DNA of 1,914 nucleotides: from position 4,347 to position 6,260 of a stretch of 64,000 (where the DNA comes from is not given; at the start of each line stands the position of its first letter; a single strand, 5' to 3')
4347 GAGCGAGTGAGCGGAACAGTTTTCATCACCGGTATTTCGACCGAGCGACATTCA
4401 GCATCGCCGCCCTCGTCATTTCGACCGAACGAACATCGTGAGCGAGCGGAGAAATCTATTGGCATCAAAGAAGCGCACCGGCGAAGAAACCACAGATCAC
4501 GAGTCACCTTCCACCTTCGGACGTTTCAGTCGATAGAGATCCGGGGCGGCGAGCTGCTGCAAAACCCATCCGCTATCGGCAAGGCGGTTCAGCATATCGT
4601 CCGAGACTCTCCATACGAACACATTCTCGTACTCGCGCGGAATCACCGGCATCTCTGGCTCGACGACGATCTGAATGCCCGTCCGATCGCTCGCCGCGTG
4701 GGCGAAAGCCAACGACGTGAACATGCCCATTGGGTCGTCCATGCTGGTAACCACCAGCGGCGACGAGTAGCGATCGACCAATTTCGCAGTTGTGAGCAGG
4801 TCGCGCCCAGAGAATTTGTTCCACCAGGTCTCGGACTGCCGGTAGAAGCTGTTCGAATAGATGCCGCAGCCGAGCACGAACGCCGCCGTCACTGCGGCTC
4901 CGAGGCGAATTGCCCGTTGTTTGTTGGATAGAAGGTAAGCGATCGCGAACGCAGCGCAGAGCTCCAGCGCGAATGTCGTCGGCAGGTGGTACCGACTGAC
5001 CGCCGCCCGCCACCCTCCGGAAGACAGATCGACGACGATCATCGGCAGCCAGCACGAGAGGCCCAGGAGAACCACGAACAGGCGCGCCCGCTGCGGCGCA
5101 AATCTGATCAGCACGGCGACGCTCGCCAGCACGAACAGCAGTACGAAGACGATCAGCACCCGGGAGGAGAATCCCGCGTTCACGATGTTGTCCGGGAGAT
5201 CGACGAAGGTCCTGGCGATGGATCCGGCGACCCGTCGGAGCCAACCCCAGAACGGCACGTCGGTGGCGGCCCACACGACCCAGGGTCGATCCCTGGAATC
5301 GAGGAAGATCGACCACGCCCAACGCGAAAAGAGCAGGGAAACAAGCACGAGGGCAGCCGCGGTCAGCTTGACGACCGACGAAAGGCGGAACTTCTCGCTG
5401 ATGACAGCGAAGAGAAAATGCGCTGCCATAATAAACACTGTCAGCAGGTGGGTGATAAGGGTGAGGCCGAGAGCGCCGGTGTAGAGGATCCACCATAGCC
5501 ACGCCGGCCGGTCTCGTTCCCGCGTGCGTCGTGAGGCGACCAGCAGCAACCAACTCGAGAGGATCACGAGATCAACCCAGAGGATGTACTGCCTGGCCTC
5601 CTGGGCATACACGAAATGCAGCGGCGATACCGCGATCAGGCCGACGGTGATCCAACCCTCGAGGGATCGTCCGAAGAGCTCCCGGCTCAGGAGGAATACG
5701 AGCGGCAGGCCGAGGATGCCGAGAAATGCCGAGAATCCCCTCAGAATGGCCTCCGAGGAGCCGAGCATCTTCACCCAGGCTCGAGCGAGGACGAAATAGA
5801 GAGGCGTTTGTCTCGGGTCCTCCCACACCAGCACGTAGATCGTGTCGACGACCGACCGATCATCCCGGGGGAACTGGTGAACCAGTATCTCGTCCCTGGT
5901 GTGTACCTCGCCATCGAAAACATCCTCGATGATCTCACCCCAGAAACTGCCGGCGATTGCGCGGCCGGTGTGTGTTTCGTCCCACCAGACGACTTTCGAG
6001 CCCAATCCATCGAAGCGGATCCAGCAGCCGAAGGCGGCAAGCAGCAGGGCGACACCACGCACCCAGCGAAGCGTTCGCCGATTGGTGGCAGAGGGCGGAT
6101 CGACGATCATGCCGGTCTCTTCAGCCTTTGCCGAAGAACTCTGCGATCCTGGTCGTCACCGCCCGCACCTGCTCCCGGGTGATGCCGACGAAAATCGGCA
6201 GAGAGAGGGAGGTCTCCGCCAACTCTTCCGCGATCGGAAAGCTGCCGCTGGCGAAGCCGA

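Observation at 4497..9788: Six-gene translationally coupled cluster predicting a polyprenyl-phosphate-linked 3-acetamido-3,6-dideoxyhexose and its GT-C (ArnT/PMT-like) transfer to a periplasmic acceptor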

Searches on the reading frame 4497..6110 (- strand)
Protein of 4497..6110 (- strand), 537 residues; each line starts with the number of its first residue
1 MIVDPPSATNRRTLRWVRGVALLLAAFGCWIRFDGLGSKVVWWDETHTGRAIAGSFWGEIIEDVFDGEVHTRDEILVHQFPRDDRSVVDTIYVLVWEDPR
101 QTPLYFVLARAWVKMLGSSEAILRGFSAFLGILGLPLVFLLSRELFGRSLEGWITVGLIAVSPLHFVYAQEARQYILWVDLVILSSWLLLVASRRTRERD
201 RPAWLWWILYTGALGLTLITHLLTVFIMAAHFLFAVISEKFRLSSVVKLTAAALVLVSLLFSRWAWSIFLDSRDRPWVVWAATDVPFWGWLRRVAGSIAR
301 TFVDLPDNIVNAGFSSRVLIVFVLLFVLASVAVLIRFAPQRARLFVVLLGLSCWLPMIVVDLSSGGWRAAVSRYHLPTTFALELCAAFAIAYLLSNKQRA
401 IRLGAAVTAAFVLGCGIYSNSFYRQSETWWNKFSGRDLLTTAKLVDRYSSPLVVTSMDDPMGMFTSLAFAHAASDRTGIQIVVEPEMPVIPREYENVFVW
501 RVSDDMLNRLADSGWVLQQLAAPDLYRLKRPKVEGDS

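Call 5: search_protein_families(library=pfam, proteins=[window:4497-6110:-], max_evalue=0.01)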
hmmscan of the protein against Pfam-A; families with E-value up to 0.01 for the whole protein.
window:4497-6110:- (537 aa): 1 family
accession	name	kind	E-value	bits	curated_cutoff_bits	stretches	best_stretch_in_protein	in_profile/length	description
PF13231.12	PMT_2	-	1.4e-08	35.6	26.1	1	101-258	2-153/160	Dolichyl-phosphate-mannose-protein mannosyltransferase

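Call 6: search_protein_families(library=ncbifam, proteins=[window:4497-6110:-], max_evalue=0.01)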
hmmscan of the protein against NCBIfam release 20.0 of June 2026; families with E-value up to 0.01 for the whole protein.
window:4497-6110:- (537 aa): 0 families

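Call 13: find_homologous_proteins(query=window:4497-6110:-, max_evalue=0.001)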
Query window:4497-6110:- (537 aa): 87 proteins with E <= 0.001 among 8000 candidates.
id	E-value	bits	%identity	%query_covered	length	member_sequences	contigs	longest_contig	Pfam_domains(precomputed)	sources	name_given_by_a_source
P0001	0.0e+0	1197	100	100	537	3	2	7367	PF13231.13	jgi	jgi:uncharacterized membrane protein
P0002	8.9e-285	964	80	100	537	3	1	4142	PF13231.13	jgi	jgi:uncharacterized membrane protein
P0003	2.5e-218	744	63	99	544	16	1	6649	PF13231.13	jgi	-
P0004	2.9e-209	714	61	99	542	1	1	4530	PF13231.13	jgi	jgi:uncharacterized membrane protein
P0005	2.8e-204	698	60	99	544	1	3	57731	PF13231.13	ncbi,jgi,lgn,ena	-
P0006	1.5e-203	695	61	99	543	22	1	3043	PF13231.13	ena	-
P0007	3.1e-202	691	60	99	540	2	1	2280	PF13231.13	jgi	-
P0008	1.1e-199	683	60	99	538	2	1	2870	PF13231.13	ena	-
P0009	1.7e-196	672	60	99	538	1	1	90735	PF13231.13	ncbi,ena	-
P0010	1.3e-195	669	58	99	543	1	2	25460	PF13231.13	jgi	jgi:uncharacterized membrane protein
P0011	1.2e-192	659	59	99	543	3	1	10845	PF13231.13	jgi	jgi:uncharacterized membrane protein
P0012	6.3e-192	657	57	99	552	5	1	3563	PF13231.13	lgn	-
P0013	4.9e-190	651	57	99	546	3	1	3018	PF13231.13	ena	-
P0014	2.1e-188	645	57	97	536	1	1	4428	PF13231.13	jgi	jgi:uncharacterized membrane protein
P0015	1.5e-187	643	56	97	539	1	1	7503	PF13231.13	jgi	jgi:uncharacterized membrane protein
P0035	2.3e-117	411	44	93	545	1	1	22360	PF13231.13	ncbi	-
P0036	1.2e-116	409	43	97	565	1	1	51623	PF13231.13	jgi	jgi:uncharacterized membrane protein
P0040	1.3e-110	389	42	96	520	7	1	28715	PF13231.13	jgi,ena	-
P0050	4.0e-58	215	30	93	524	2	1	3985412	PF13231.13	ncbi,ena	-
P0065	2.6e-36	143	31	88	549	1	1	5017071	PF13231.13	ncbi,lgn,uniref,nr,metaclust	ncbi:glycosyltransferase family 39 protein [Thiocystis violascens]|uniref:Dolichyl-phosphate-mannose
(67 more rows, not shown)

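Call 14: find_encoding_contigs(protein=P0009, flank=10000, max_places=2)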
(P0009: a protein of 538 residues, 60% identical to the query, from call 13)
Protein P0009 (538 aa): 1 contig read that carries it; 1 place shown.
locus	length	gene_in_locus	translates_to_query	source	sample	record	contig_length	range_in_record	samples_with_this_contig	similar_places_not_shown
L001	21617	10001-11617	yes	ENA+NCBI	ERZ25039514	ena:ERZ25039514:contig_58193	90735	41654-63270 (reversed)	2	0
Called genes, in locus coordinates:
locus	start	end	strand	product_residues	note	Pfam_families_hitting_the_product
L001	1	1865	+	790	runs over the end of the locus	PF00069:Pkinase, PF01636:APH (faint), PF07714:PK_Tyr_Ser-Thr, PF03109:ABC1, PF14531:Kinase-like (weak), PF13428:TPR_14 (faint), PF13432:TPR_16 (weak), PF14559:TPR_19 (weak), +6 more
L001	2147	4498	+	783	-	PF00069:Pkinase, PF03109:ABC1 (faint), PF07714:PK_Tyr_Ser-Thr, PF00515:TPR_1 (faint), PF07719:TPR_2 (faint), PF14559:TPR_19 (weak), PF13428:TPR_14 (weak), PF13432:TPR_16, +7 more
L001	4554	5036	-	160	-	-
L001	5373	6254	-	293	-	PF05853:BKACE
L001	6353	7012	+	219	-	PF25084:LbH_EIF2B (faint), PF25087:GMPPB_C (faint), PF00132:Hexapep, PF14602:Hexapep_2 (weak)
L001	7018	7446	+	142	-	PF05523:FdtA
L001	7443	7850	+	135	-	PF04138:GtrA_DPMS_TM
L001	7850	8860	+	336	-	PF00535:Glycos_transf_2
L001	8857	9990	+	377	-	PF01041:DegT_DnrJ_EryC1, PF00155:Aminotran_1_2 (faint), PF01053:Cys_Met_Meta_PP (weak)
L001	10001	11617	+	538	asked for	PF13231:PMT_2 (weak)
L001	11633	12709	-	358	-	PF01926:MMR_HSR1, PF02421:FeoB_N, PF02824:TGS (weak), PF06071:YchF-GTPase_C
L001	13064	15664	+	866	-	PF00069:Pkinase, PF03109:ABC1 (faint), PF07714:PK_Tyr_Ser-Thr, PF07719:TPR_2 (faint), PF13176:TPR_7 (faint), PF13424:TPR_12 (weak), PF14559:TPR_19 (weak), PF13432:TPR_16 (weak), +8 more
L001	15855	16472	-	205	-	-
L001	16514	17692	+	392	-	PF01817:CM_2, PF00800:PDT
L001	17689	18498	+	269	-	PF03476:MOSC_N, PF03473:MOSC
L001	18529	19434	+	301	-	PF01545:Cation_efflux, PF16916:ZT_dimer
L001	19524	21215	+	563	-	PF02366:PMT, PF13231:PMT_2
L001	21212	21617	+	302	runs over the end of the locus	PF01040:UbiA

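Call 15: find_encoding_contigs(protein=P0050, flank=10000, max_places=2)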
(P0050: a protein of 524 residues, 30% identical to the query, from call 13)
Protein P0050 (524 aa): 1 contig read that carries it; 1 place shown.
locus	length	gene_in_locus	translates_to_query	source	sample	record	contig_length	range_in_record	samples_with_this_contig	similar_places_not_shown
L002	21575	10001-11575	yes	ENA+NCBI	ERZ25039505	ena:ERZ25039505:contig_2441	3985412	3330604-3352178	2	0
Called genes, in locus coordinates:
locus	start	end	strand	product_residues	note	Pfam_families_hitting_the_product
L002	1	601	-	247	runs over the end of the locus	PF13489:Methyltransf_23, PF13847:Methyltransf_31 (weak), PF08241:Methyltransf_11, PF08242:Methyltransf_12, PF13649:Methyltransf_25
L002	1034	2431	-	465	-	PF09852:DUF2079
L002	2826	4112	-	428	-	PF04188:Mannosyl_trans2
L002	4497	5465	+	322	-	PF00535:Glycos_transf_2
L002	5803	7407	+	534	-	-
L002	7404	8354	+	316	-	PF03706:LPG_synthase_TM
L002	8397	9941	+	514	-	PF13231:PMT_2 (weak)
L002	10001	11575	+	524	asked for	PF13231:PMT_2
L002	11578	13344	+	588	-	-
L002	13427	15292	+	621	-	-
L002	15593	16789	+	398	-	PF02670:DXP_reductoisom, PF08436:DXP_redisom_C, PF13288:DXPR_C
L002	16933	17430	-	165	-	PF13279:4HBT_2, PF03061:4HBT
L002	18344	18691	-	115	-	PF08844:DUF1815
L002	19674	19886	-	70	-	PF10999:DUF2839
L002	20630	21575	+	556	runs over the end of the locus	PF07602:DUF1565, PF22842:Pel9A-like_beta_helix, PF05048:NosD, PF13229:Beta_helix, PF00395:SLH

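Call 16: find_encoding_contigs(protein=P0065, flank=10000, max_places=2)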
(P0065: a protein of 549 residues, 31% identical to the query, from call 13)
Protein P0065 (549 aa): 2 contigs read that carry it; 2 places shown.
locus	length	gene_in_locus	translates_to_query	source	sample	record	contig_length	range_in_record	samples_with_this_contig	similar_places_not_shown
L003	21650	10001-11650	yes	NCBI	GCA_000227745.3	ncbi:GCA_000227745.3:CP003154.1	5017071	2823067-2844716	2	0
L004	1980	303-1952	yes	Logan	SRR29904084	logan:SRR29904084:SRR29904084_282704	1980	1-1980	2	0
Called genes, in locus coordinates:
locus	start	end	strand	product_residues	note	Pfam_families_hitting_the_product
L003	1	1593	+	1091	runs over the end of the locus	PF00989:PAS, PF08448:PAS_4, PF13426:PAS_9, PF13185:GAF_2, PF00512:HisKA, PF02518:HATPase_c, PF00072:Response_reg, PF01627:Hpt, +2 more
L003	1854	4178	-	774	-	PF00989:PAS, PF08448:PAS_4, PF13188:PAS_8 (weak), PF08447:PAS_3, PF13426:PAS_9, PF08447:PAS_3, PF00990:GGDEF, PF00563:EAL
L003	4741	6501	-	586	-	PF00989:PAS, PF13426:PAS_9 (weak), PF00512:HisKA, PF02518:HATPase_c, PF00072:Response_reg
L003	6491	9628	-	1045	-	PF01339:CheB_methylest, PF03705:CheR_N, PF01739:CheR, PF00989:PAS (faint), PF13596:PAS_10, PF08448:PAS_4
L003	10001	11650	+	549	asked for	PF13231:PMT_2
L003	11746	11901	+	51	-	-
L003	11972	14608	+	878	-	PF00332:Glyco_hydro_17 (weak), PF13506:Glyco_transf_21, PF00535:Glycos_transf_2, PF13641:Glyco_tranf_2_3, PF13632:Glyco_trans_2_3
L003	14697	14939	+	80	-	-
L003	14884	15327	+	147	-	PF01850:PIN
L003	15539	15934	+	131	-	PF03330:DPBB_1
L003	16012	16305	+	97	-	-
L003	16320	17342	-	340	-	PF12698:ABC2_membrane_3, PF01061:ABC2_membrane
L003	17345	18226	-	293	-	PF00005:ABC_tran, PF13304:AAA_21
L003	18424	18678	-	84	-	PF02597:ThiS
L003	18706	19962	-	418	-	PF03453:MoeA_N, PF00994:MoCF_biosynth, PF03454:MoeA_C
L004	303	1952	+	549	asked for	PF13231:PMT_2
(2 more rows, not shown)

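Call 18: find_related_loci(query=A1, collection=genome_contigs, flank=10000)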
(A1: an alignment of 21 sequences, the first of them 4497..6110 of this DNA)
Query A1 (537 aa) in genome_contigs; peptide patterns used: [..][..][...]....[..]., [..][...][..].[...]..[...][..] (x = any residue, [..] = any of these).
600 stretches matched a pattern (row limit reached: there are more); 504 encode a relative of the query (tblastn E <= 1e-3); the best 80 are kept; 79 distinct loci.
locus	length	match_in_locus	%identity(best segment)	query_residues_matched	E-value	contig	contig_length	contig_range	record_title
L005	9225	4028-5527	31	16-513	9e-71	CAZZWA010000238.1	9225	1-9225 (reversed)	MAG: uncultured Microcoleus sp. isolate Brown_AE.bin.1 genome assembly, contig: NODE_1899_length_9225_cov_13.540676, who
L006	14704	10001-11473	31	8-504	3e-69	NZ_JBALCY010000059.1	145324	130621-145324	MAG: Nostoc sp. isolate P12588 bin 4 NODE_24_length_145324_cov_76.022034, whole genome shotgun sequence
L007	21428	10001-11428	32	28-504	7e-69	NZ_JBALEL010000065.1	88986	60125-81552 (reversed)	MAG: Nostoc sp. isolate P6236 bin 11 NODE_131_length_88986_cov_34.833853, whole genome shotgun sequence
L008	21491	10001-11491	31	20-530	2e-68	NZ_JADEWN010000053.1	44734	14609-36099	Gloeocapsopsis crepidinum LEGE 06123 NODE_53_length_44734_cov_11.4265, whole genome shotgun sequence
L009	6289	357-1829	32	10-504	1e-68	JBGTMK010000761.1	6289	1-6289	MAG: Nostoc sp. isolate JTS-RE360 k141_11323728, whole genome shotgun sequence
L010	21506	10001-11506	30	16-523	3e-68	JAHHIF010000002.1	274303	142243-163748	MAG: Symplocastrum torsivum CPER-KK1 scaffold_24_c1, whole genome shotgun sequence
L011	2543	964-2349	32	32-504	3e-69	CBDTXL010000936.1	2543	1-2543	MAG TPA_asm: uncultured bacterium isolate ERR2431955_maxbin2_4 genome assembly, contig: ERZ23878311.57885, whole genome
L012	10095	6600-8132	30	16-537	1e-67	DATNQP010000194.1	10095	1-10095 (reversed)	MAG TPA_asm: Leptolyngbyaceae cyanobacterium isolate SMAG_U16510 k141_151787, whole genome shotgun sequence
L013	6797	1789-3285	33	17-520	4e-68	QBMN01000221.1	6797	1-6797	MAG: Shackletoniella antarctica isolate ULC041bin1 scaffold221_size6797, whole genome shotgun sequence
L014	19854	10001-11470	31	11-504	5e-68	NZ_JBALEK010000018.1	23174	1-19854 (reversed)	MAG: Nostoc sp. isolate P6620 bin 4 NODE_1796_length_23174_cov_41.789116, whole genome shotgun sequence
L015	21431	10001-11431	33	18-505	1e-67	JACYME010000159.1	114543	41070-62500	MAG: Leptolyngbyaceae cyanobacterium T60_A2020_046 NODE_124_length_114543_cov_166.428, whole genome shotgun sequence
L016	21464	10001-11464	30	17-505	2e-67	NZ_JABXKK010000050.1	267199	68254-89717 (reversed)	MAG: Nostoc sp. NMS8 NODE_11_length_267199_cov_92.7855, whole genome shotgun sequence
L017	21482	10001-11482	31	17-504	2e-67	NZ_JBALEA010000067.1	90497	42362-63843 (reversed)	MAG: Nostoc sp. isolate P3068 bin 7 NODE_102_length_90497_cov_49.725371, whole genome shotgun sequence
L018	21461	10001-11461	31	17-504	6e-67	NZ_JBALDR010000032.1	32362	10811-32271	MAG: Nostoc sp. isolate P2123 bin 17 NODE_1106_length_32362_cov_281.523662, whole genome shotgun sequence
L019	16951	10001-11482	30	15-505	7e-67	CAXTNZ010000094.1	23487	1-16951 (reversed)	MAG TPA_asm: uncultured bacterium isolate public_SRR14722176_metawrap_bin.1 genome assembly, contig: public_SRR14722176_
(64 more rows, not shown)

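Call 20: find_encoding_contigs(protein=P0005, flank=10000, max_places=1)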
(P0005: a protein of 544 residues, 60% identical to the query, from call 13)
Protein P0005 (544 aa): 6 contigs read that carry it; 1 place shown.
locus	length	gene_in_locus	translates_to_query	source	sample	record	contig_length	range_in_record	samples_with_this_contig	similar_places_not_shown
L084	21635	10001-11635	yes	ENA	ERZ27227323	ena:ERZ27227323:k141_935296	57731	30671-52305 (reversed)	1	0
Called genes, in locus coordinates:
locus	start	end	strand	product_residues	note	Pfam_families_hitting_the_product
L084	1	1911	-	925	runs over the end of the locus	PF00069:Pkinase, PF07714:PK_Tyr_Ser-Thr, PF03109:ABC1 (weak), PF01636:APH (weak), PF25174:Beta-prop_THOC3 (weak), PF26550:Tricorn_2nd, PF07676:PD40 (weak), PF26549:Tricorn_N, +2 more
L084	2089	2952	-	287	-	-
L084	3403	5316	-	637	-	PF01663:Phosphodiest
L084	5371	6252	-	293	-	PF05853:BKACE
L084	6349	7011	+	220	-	PF25084:LbH_EIF2B (faint), PF25087:GMPPB_C (faint), PF00132:Hexapep, PF14602:Hexapep_2 (weak)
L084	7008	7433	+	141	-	PF05523:FdtA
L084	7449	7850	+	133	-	PF04138:GtrA_DPMS_TM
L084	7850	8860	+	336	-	PF00535:Glycos_transf_2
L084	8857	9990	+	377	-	PF00155:Aminotran_1_2 (weak), PF01041:DegT_DnrJ_EryC1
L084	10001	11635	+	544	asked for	PF13231:PMT_2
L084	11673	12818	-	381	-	PF01926:MMR_HSR1, PF02421:FeoB_N (weak), PF06071:YchF-GTPase_C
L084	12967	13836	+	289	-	PF03476:MOSC_N, PF03473:MOSC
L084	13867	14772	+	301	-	PF01545:Cation_efflux, PF16916:ZT_dimer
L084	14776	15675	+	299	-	PF01040:UbiA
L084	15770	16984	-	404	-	PF00990:GGDEF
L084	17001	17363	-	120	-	-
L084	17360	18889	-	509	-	PF07690:MFS_1, PF00854:PTR2 (weak), PF07690:MFS_1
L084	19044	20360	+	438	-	-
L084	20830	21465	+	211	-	PF00440:TetR_N, PF08359:TetR_C_4, PF17932:TetR_C_24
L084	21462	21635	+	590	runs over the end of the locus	PF00501:AMP-binding, PF23562:AMP-binding_C_3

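Call 21: find_encoding_contigs(protein=P0036, flank=10000, max_places=1)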
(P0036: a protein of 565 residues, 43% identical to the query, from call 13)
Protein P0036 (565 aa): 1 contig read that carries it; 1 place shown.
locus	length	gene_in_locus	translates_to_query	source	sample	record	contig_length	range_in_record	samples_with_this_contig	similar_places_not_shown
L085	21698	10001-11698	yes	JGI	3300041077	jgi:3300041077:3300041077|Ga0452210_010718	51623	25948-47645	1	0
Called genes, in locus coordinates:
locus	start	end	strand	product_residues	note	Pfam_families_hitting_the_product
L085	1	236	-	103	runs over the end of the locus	PF02604:PhdYeFM_antitox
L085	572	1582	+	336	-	PF00056:Ldh_1_N, PF02866:Ldh_1_C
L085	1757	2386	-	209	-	-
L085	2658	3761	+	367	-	PF00365:PFK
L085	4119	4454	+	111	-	-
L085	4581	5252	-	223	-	PF08241:Methyltransf_11 (faint)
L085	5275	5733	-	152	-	-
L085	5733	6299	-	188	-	-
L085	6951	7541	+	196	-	PF04011:LemA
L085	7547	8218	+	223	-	PF04536:TPM_phosphatase (faint)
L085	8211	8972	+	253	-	PF04536:TPM_phosphatase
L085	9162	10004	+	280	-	PF04116:FA_hydroxylase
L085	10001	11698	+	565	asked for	PF13231:PMT_2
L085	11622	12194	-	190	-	-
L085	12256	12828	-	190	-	PF06863:DUF1254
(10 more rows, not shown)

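Call 22: find_encoding_contigs(protein=P0035, flank=10000, max_places=1)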
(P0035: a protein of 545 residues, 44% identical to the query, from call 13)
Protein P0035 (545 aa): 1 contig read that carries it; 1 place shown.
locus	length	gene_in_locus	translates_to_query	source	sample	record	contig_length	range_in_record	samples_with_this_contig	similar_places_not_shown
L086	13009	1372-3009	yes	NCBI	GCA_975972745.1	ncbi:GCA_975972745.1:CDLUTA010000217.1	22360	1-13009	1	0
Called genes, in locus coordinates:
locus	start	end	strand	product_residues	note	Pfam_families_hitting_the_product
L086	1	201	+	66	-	?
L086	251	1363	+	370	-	PF01041:DegT_DnrJ_EryC1, PF00155:Aminotran_1_2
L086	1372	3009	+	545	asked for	PF13231:PMT_2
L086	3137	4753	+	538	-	PF13365:Trypsin_2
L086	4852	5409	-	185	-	PF13474:SnoaL_3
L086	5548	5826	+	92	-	PF01037:AsnC_trans_reg, PF17805:AsnC_trans_reg2 (weak)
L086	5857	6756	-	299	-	PF20434:BD-FAE, PF12146:Hydrolase_4 (faint), PF00561:Abhydrolase_1 (faint), PF07859:Abhydrolase_3, PF12697:Abhydrolase_6, PF00326:Peptidase_S9 (faint)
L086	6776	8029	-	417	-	PF00266:Aminotran_5, PF22580:KYNU_C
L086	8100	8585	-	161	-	-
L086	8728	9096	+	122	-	PF16697:Yop-YscD_cpl, PF00498:FHA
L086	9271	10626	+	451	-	PF12796:Ank_2, PF13637:Ank_4, PF13857:Ank_5, PF12796:Ank_2, PF13857:Ank_5, PF13637:Ank_4, PF11954:DUF3471, PF13435:Cytochrome_C554, +5 more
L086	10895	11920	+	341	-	PF00676:E1_dh, PF13292:DXP_synthase_N (weak)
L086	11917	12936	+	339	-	PF02779:Transket_pyr, PF02780:Transketolase_C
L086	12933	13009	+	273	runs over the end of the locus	PF00561:Abhydrolase_1, PF06821:Ser_hydrolase (faint), PF12697:Abhydrolase_6, PF00975:Thioesterase, PF12146:Hydrolase_4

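Call 23: find_encoding_contigs(protein=P0040, flank=10000, max_places=1)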
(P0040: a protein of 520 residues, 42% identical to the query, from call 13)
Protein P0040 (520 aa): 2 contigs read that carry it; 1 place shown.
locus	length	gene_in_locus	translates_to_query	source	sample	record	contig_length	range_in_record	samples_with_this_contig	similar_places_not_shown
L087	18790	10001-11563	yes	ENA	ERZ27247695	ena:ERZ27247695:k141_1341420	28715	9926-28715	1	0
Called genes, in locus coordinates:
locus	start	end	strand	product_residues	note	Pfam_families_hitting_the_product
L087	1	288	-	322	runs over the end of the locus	PF00535:Glycos_transf_2, PF10111:Glyco_tranf_2_2, PF13641:Glyco_tranf_2_3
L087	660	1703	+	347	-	-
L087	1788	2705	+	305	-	-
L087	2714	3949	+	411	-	PF00005:ABC_tran, PF13304:AAA_21 (faint), PF14524:Wzt_C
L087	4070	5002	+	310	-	PF00534:Glycos_transf_1, PF13692:Glyco_trans_1_4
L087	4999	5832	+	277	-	PF13469:Sulfotransfer_3 (weak)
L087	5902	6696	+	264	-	PF13469:Sulfotransfer_3, PF00685:Sulfotransfer_1 (weak)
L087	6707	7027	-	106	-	-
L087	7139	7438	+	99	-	-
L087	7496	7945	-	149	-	PF13578:Methyltransf_24 (weak)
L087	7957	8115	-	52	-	-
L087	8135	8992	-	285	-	PF13489:Methyltransf_23, PF13847:Methyltransf_31, PF08241:Methyltransf_11, PF08242:Methyltransf_12, PF13649:Methyltransf_25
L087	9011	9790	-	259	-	PF00685:Sulfotransfer_1 (faint), PF13469:Sulfotransfer_3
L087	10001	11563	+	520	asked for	PF13231:PMT_2 (weak)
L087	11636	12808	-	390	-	PF13439:Glyco_transf_4, PF13579:Glyco_trans_4_4, PF20706:GT4-conflict, PF00534:Glycos_transf_1, PF13692:Glyco_trans_1_4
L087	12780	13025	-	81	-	-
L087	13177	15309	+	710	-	PF00092:VWA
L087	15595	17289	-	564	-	PF01642:MM_CoA_mutase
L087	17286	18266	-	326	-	PF03308:MeaB, PF02492:cobW (weak), PF03029:ATP_bind_1 (faint)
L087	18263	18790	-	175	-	?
